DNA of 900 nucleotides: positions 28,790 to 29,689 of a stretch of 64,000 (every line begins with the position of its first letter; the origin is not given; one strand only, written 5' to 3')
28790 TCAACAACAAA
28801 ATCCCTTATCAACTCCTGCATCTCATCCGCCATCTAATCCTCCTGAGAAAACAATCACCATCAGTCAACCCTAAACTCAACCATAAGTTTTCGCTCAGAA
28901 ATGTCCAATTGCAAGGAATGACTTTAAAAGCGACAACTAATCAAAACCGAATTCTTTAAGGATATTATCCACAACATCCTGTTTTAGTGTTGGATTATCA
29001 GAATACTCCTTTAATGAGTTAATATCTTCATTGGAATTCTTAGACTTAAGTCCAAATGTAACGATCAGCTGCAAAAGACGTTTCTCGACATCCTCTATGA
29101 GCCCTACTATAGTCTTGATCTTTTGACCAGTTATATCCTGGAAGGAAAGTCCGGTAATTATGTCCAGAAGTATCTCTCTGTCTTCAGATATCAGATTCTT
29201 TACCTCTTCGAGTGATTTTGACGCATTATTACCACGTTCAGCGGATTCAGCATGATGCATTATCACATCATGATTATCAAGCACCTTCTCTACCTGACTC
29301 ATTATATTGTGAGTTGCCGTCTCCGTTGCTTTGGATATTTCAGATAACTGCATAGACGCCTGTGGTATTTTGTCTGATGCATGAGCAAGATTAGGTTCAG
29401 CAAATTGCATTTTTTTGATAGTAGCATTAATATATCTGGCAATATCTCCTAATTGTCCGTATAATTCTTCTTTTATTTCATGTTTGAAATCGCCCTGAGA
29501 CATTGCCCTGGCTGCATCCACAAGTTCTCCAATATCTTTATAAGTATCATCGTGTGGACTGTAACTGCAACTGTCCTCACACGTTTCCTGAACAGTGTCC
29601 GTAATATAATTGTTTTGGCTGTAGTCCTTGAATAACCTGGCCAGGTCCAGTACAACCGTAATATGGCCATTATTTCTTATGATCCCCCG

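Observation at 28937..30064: CheW-domain/CheZ-phosphatase fusion protein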

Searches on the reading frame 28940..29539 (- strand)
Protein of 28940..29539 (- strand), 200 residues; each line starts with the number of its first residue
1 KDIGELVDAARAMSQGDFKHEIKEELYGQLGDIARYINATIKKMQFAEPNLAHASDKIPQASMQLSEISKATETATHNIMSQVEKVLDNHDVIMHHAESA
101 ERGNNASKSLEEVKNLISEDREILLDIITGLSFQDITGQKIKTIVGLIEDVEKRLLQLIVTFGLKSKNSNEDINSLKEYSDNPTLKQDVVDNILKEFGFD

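Call 22: find_homologous_proteins(query=window:28940-29536:-, max_evalue=0.001)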
Query seq(199 aa) (199 aa): 13 proteins with E <= 0.001 among 180 candidates.
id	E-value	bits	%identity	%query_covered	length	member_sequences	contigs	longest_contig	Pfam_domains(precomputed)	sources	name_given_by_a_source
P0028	7.0e-60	220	82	66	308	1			PF01584.25,PF04344.19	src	-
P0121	2.6e-37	146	42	98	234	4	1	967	PF00672.31,PF04344.19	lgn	-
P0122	7.6e-36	142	61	60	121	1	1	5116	PF04344.19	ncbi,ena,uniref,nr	ncbi:MAG: hypothetical protein UR91_C0045G0008 [Candidatus Nomurabacteria bacterium GW2011_GWC2_35_8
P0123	4.8e-10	57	42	57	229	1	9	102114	PF04344.19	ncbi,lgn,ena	-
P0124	5.0e-10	57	35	70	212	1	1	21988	PF04344.19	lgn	-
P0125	8.8e-10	57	40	60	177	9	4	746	PF04344.19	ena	-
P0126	1.1e-9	56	34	70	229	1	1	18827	PF04344.19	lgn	-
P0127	1.7e-9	56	40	60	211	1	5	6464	PF04344.19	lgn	-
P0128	2.7e-9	55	41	57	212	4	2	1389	PF04344.19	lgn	-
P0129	5.7e-9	54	39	57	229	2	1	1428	PF04344.19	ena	-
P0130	2.3e-8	52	40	57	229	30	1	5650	PF04344.19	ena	-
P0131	2.3e-7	49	31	74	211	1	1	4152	PF04344.19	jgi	jgi:chemotaxis protein CheZ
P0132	2.3e-5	42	27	74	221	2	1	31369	PF04344.19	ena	-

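Call 30: search_protein_families(library=pfam, proteins=[P0121], max_evalue=0.1)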
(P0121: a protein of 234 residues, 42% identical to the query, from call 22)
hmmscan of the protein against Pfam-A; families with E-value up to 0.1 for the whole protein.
P0121 (234 aa): 5 families
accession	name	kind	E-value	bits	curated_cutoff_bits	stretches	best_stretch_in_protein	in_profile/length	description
PF04344.18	CheZ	-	1.7e-19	71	30.7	1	42-232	2-201/203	Chemotaxis phosphatase, CheZ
PF00672.30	HAMP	-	1.3e-05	25.8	25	1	19-63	9-53/53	HAMP domain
PF01519.22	DUF16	-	0.0023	18.8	40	1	50-135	25-103/104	Protein of unknown function DUF16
PF18575.6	HAMP_N3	-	0.0096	15.9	25.7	1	21-62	3-43/43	HAMP N-terminal domain 3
PF23735.1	KIF9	-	0.021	15.4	31.9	1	43-132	30-117/140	Kinesin-like protein KIF9 domain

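Call 40: search_protein_representatives(protein=window:28940-29539:-)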
Query: 200 residues. Proteins with E-value up to 0.001 (for the whole library): 1051; up to 1e-10: 161; up to 1e-30: 13. The best 150 are listed.
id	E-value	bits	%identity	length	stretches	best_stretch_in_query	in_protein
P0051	3.9e-63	228.7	54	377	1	5-199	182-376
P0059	1.5e-51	191.0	50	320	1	5-199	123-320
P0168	2.9e-51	190.1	49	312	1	4-199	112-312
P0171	4.2e-51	189.5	52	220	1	3-199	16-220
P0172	4.8e-39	150.3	41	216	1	3-198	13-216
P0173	1.8e-38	148.4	42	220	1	2-198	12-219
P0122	2.5e-36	141.4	61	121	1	80-199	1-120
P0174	6.9e-35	136.7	39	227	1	3-199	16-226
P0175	1.1e-34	136.0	42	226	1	3-198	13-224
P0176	7.7e-33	130.0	42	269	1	3-198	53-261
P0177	2.9e-32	128.2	44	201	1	21-200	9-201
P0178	3.1e-32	128.1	34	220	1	3-199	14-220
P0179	5.6e-31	124.0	41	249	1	5-182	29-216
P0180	1.6e-30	122.5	37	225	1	3-199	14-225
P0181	1.7e-30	122.4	36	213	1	3-198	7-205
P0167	1.1e-29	119.8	37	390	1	3-199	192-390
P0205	4.2e-23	98.4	34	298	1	3-196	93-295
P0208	7.3e-23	97.6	36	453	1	3-170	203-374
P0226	1.7e-19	86.6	34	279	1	25-199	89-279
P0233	4.4e-18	82.0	27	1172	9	3-49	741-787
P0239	2.5e-17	79.5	35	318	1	25-177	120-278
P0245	3.3e-16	75.9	22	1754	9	5-45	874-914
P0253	3.9e-15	72.4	33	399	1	26-199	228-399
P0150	4.0e-15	72.4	37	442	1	19-199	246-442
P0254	6.2e-15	71.7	33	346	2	2-105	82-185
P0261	1.8e-14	70.2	29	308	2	3-134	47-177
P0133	4.4e-14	69.0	32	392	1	20-199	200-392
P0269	6.7e-14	68.4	36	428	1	20-199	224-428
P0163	1.9e-13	66.9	36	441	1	25-199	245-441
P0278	2.6e-13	66.4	30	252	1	35-199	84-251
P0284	8.3e-13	64.8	35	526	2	122-199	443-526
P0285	8.9e-13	64.7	22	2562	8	2-45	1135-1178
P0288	1.1e-12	64.4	32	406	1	25-165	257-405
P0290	2.1e-12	63.5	33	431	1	24-199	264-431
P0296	5.2e-12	62.2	32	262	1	17-199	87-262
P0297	5.4e-12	62.2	31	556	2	114-197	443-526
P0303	1.4e-11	60.9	33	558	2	11-87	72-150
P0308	1.8e-11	60.5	36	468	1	25-199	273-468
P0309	2.1e-11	60.2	34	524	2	115-198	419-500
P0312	2.7e-11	59.9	40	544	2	114-167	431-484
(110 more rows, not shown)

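Call 41: search_protein_families(library=pfam, proteins=[P0208, P0253, P0269, P0284, P0288, P0290, P0297, P0308, P0309, P0312], max_evalue=0.001)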
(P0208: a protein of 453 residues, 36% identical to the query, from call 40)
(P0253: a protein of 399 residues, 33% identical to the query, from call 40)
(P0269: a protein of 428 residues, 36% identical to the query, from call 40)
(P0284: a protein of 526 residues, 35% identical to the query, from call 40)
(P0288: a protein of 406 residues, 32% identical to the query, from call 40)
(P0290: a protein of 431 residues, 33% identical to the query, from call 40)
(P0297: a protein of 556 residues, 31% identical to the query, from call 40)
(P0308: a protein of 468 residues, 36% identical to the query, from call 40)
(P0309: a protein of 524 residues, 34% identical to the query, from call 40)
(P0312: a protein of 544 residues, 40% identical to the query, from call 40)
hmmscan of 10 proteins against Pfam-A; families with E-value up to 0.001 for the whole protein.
P0208 (453 aa): 2 families
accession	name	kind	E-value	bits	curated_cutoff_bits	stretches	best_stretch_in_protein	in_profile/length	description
PF01584.24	CheW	-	4.1e-24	85.2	23.5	1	7-141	1-135/138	CheW-like domain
PF04344.18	CheZ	-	1.2e-14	55.1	30.7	1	231-451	8-201/203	Chemotaxis phosphatase, CheZ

P0253 (399 aa): 2 families
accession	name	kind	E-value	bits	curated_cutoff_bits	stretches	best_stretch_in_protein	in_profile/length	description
PF04344.18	CheZ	-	1.9e-35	123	30.7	2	317-399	110-203/203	Chemotaxis phosphatase, CheZ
PF01584.24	CheW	-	6.1e-32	110.6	23.5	1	3-132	2-134/138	CheW-like domain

P0269 (428 aa): 1 family
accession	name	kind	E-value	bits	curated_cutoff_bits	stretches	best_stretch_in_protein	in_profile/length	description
PF04344.18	CheZ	-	1.5e-41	143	30.7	1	229-428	2-203/203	Chemotaxis phosphatase, CheZ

P0284 (526 aa): 1 family
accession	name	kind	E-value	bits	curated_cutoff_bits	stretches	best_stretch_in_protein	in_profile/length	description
PF04344.18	CheZ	-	2.2e-42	145.7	30.7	1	301-526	3-203/203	Chemotaxis phosphatase, CheZ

P0288 (406 aa): 2 families
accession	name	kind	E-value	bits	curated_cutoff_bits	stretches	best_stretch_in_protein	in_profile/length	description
PF01584.24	CheW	-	8.6e-44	149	23.5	1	16-151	1-136/138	CheW-like domain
PF04344.18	CheZ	-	1.5e-20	74.4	30.7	1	257-403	2-157/203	Chemotaxis phosphatase, CheZ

P0290 (431 aa): 2 families
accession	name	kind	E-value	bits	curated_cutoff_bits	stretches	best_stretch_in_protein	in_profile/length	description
PF01584.24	CheW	-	2.2e-38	131.5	23.5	1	3-138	1-137/138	CheW-like domain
PF04344.18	CheZ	-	8.4e-35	120.9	30.7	2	351-431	106-203/203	Chemotaxis phosphatase, CheZ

P0297 (556 aa): 1 family
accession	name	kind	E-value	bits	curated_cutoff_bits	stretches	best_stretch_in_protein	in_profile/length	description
PF04344.18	CheZ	-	1.9e-23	83.9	30.7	2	438-556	103-203/203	Chemotaxis phosphatase, CheZ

P0308 (468 aa): 1 family
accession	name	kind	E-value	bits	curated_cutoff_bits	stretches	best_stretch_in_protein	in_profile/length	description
PF04344.18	CheZ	-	6.1e-46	157.3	30.7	1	274-468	3-203/203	Chemotaxis phosphatase, CheZ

P0309 (524 aa): 1 family
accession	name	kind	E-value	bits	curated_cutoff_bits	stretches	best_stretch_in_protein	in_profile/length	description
PF04344.18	CheZ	-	6.7e-19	69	30.7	2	90-173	2-79/203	Chemotaxis phosphatase, CheZ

P0312 (544 aa): 1 family
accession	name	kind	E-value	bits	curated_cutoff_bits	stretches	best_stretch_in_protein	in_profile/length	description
PF04344.18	CheZ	-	1.6e-22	80.9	30.7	2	426-544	103-203/203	Chemotaxis phosphatase, CheZ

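Call 42: search_protein_families(library=pfam, proteins=[P0303, P0239, P0205, P0226, P0233, P0254, P0261, P0296, P0278, P0245], max_evalue=0.001)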
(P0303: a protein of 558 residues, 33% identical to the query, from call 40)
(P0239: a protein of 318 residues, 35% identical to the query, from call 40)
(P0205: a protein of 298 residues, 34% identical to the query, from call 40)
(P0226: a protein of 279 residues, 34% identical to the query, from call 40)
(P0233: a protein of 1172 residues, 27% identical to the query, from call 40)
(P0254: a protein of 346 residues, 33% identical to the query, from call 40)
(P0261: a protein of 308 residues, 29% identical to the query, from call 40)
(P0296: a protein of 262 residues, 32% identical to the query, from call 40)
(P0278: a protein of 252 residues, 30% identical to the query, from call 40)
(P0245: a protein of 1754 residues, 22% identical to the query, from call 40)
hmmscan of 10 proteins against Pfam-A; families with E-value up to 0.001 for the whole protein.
P0303 (558 aa): 1 family
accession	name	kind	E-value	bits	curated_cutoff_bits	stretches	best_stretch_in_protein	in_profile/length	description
PF04344.18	CheZ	-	1.4e-18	68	30.7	2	86-186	2-98/203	Chemotaxis phosphatase, CheZ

P0239 (318 aa): 1 family
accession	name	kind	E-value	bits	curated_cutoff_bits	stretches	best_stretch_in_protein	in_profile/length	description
PF04344.18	CheZ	-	1.5e-23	84.2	30.7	1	121-318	3-203/203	Chemotaxis phosphatase, CheZ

P0205 (298 aa): 1 family
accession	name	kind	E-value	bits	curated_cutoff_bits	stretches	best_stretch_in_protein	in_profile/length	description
PF04344.18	CheZ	-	2.9e-16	60.4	30.7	1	123-295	10-200/203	Chemotaxis phosphatase, CheZ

P0226 (279 aa): 1 family
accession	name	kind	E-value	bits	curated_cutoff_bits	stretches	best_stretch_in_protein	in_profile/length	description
PF04344.18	CheZ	-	1.1e-16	61.8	30.7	1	90-279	3-203/203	Chemotaxis phosphatase, CheZ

P0233 (1172 aa): 4 families
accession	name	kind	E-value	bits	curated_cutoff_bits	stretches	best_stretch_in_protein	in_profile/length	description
PF18947.5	HAMP_2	-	2.1e-53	178.6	24.3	6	453-506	12-65/67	HAMP domain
PF00015.26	MCPsignal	-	4.4e-46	157.3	34.6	1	983-1137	3-171/172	Methyl-accepting chemotaxis protein (MCP) signalling domain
PF00672.30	HAMP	-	1.7e-37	128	25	1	411-462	2-52/53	HAMP domain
PF18575.6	HAMP_N3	-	5.2e-07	29.6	25.7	0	558-576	5-23/43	HAMP N-terminal domain 3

P0254 (346 aa): 2 families
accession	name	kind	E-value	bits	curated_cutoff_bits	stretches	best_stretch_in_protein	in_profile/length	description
PF04344.18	CheZ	-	8.3e-15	55.6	30.7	2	109-225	6-120/203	Chemotaxis phosphatase, CheZ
PF04108.17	ATG17_like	-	0.00021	21.3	43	1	106-294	114-278/355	Autophagy protein ATG17-like domain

P0261 (308 aa): 3 families
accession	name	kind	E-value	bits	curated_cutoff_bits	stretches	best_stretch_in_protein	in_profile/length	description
PF04344.18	CheZ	-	1.7e-11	44.8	30.7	2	201-300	97-196/203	Chemotaxis phosphatase, CheZ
PF00672.30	HAMP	-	1.8e-05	25.4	25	1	44-91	7-53/53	HAMP domain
PF05531.17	NPV_P10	-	0.00098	20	29.8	0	82-133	13-66/75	Nucleopolyhedrovirus P10 protein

P0296 (262 aa): 2 families
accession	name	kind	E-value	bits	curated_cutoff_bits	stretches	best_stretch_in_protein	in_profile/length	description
PF04344.18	CheZ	-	4.6e-31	108.7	30.7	2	95-174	2-78/203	Chemotaxis phosphatase, CheZ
PF01584.24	CheW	-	8.6e-19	68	23.5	1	2-65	1-64/138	CheW-like domain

P0278 (252 aa): 1 family
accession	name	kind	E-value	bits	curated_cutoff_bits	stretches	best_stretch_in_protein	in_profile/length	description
PF04344.18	CheZ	-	4.9e-22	79.3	30.7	1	81-250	9-202/203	Chemotaxis phosphatase, CheZ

P0245 (1754 aa): 17 families
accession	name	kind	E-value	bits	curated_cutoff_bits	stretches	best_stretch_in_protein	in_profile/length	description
PF00672.30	HAMP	-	7.3e-129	420.5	25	14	1232-1282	2-52/53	HAMP domain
PF18947.5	HAMP_2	-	2.4e-110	361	24.3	13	851-910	3-62/67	HAMP domain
PF04108.17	ATG17_like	-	3.6e-21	76.5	43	0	1260-1421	118-235/355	Autophagy protein ATG17-like domain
PF14523.12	Syntaxin_2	-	5e-19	69.1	26.5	0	1183-1260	3-75/134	Syntaxin-like protein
PF25547.1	WXG100_2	-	5.2e-18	65.9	27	0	1313-1383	37-108/150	WXG100 like domain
PF07817.19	GLE1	-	3.5e-17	63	24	0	890-966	16-88/250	GLE1-like protein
PF12116.14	SpoIIID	-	3.5e-15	56.3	27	0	1222-1252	37-67/82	Stage III sporulation protein D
PF19844.4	DUF6319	-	8e-14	52.2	23.9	0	1620-1665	31-77/115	Family of unknown function (DUF6319)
PF04513.17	Baculo_PEP_C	-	2.2e-13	50.9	38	0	584-691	3-90/140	Baculovirus polyhedron envelope protein, PEP, C terminus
PF24564.1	DUF7605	-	7.1e-10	39.5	27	0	845-927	53-137/183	Domain of unknown function (DUF7605)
PF07464.16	ApoLp-III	-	8e-10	39.5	36.3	0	952-1058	23-127/146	Apolipophorin-III precursor (apoLp-III)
PF19493.4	Trypco1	-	4.8e-09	37.1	24.6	0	1374-1429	7-61/98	Trypsin-co-occurring domain 1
PF05478.16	Prominin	-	1.6e-08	33.6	34.3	0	1217-1374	257-413/799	Prominin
PF25257.1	DUF7858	-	4.5e-08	33.7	27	0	1291-1347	6-62/170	Family of unknown function (DUF7858)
PF21121.2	Nup49_C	-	4.5e-05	24.4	28.5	0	582-653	10-83/87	Nucleoporin Nup49 C-terminal helical region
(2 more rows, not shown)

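Call 43: list_cluster_members(proteins=[P0208, P0253, P0288, P0290, P0167, P0051, P0056, P0269, P0284, P0308])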
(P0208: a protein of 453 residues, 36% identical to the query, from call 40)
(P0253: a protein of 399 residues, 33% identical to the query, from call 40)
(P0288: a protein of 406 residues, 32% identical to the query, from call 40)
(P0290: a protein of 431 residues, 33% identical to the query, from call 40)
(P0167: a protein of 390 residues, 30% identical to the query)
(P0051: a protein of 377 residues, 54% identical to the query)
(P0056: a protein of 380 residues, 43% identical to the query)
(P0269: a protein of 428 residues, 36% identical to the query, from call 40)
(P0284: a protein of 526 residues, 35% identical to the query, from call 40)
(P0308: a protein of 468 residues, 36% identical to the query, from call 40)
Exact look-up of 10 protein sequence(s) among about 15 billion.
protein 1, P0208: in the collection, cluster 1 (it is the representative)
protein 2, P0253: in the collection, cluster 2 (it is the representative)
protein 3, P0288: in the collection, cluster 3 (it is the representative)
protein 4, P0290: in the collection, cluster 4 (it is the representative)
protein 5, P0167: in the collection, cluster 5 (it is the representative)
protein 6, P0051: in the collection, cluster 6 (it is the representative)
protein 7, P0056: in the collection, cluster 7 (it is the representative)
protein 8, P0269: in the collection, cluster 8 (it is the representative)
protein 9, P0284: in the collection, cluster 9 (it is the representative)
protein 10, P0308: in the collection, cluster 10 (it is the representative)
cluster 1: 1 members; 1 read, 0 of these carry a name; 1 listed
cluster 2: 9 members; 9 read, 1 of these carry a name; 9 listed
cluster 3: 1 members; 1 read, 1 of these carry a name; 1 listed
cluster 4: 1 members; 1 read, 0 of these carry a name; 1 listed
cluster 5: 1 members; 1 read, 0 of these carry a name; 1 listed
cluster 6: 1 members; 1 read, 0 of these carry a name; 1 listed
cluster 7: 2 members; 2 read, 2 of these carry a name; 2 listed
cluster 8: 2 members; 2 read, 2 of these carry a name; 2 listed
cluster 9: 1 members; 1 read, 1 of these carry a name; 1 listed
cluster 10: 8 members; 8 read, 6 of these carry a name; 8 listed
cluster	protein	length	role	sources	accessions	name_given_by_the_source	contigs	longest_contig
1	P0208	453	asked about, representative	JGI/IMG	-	-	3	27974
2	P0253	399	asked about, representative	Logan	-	-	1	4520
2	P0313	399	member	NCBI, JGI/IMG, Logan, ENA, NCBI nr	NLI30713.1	MAG: hypothetical protein GX423_11655 [Nitrospiraceae bacterium] | chemotaxis protein CheZ | hypothetical protein [Nitrospiraceae bacterium]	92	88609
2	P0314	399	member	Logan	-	-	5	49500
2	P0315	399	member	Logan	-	-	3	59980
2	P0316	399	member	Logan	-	-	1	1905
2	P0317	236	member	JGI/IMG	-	-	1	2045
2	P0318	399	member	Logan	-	-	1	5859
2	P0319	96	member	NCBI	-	-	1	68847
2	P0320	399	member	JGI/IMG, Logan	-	-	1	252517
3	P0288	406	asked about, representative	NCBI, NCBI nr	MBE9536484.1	MAG: protein phosphatase CheZ [Proteobacteria bacterium] | protein phosphatase CheZ [Pseudomonadota bacterium]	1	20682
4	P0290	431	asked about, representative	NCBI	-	-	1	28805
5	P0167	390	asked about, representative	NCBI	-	-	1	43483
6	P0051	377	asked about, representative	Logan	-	-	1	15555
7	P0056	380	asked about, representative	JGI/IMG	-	chemotaxis signal transduction protein/chemotaxis regulatin CheY-phosphate phosphatase ...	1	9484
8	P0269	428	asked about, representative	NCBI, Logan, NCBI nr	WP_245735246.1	protein phosphatase CheZ [Thermodesulforhabdus norvegica]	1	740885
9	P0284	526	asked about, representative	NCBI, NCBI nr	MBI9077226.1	MAG: protein phosphatase CheZ [Desulfatibacillum sp.] | protein phosphatase CheZ [Desulfatibacillum sp.]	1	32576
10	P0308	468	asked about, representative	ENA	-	-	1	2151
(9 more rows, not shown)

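Call 58: search_protein_families(library=pfam, proteins=[P0253, P0290, P0288], max_evalue=0.1)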
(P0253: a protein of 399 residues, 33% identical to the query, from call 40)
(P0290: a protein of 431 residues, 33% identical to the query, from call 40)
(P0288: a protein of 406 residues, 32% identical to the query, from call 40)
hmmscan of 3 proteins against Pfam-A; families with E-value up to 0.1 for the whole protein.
P0253 (399 aa): 4 families
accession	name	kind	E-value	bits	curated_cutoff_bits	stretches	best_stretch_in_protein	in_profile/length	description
PF04344.18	CheZ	-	1.9e-35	123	30.7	2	317-399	110-203/203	Chemotaxis phosphatase, CheZ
PF01584.24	CheW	-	6.1e-32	110.6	23.5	1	3-132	2-134/138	CheW-like domain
PF08289.16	Flu_M1_C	-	0.025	15.2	22.3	1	256-339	7-88/97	Influenza Matrix protein (M1) C-terminal domain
PF21486.3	NUP120_helical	-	0.032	14.9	27.7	0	195-231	20-56/129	Nucleoporin NUP120, helical domain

P0290 (431 aa): 6 families
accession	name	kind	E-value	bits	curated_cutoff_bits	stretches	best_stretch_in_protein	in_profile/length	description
PF01584.24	CheW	-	2.2e-38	131.5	23.5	1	3-138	1-137/138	CheW-like domain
PF04344.18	CheZ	-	8.4e-35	120.9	30.7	2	351-431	106-203/203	Chemotaxis phosphatase, CheZ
PF00435.27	Spectrin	-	0.017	16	29.9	0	275-361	4-87/105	Spectrin repeat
PF08609.16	Fes1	-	0.042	15.3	22.3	0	316-342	57-83/89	Nucleotide exchange factor Fes1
PF24617.1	POF1B_HlH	-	0.045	14.6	27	0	334-395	20-78/84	POF1B helix-loop-helix domain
PF03036.21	Perilipin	-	0.092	12.2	33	0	196-377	85-235/403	Perilipin family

P0288 (406 aa): 4 families
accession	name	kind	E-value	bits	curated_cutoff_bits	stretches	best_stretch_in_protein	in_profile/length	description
PF01584.24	CheW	-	8.6e-44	149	23.5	1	16-151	1-136/138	CheW-like domain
PF04344.18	CheZ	-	1.5e-20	74.4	30.7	1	257-403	2-157/203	Chemotaxis phosphatase, CheZ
PF21784.3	Bflower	-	0.043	14.6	25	1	57-120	21-84/116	4-fold beta flower protein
PF06791.18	TMP_2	-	0.052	13.7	30.2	1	281-376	110-201/208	Prophage tail length tape measure protein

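Call 59: find_encoding_contigs(protein=P0288, flank=8000, max_places=2)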
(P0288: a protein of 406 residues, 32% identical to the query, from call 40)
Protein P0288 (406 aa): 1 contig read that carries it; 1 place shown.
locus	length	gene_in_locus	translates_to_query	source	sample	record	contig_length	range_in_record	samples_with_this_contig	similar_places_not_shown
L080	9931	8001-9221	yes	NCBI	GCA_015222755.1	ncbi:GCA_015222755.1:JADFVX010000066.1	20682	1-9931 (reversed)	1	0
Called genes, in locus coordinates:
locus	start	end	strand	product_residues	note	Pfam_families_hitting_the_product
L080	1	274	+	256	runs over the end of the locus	PF03883:H2O2_YaaD, PF21818:DUF6884 (weak)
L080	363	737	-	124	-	PF04241:DUF423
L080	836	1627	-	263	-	PF00701:DHDPS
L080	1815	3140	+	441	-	PF00350:Dynamin_N (faint), PF01926:MMR_HSR1, PF02421:FeoB_N, PF00009:GTP_EFTU, PF01926:MMR_HSR1, PF02421:FeoB_N, PF04548:AIG1, PF14714:KH_dom-like, +5 more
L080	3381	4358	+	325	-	PF00448:SRP54, PF01926:MMR_HSR1 (weak)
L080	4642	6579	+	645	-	-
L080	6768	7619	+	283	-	PF03705:CheR_N, PF01739:CheR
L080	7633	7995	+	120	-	PF00072:Response_reg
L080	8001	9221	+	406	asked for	PF01584:CheW, PF04344:CheZ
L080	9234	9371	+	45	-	-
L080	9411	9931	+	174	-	PF01627:Hpt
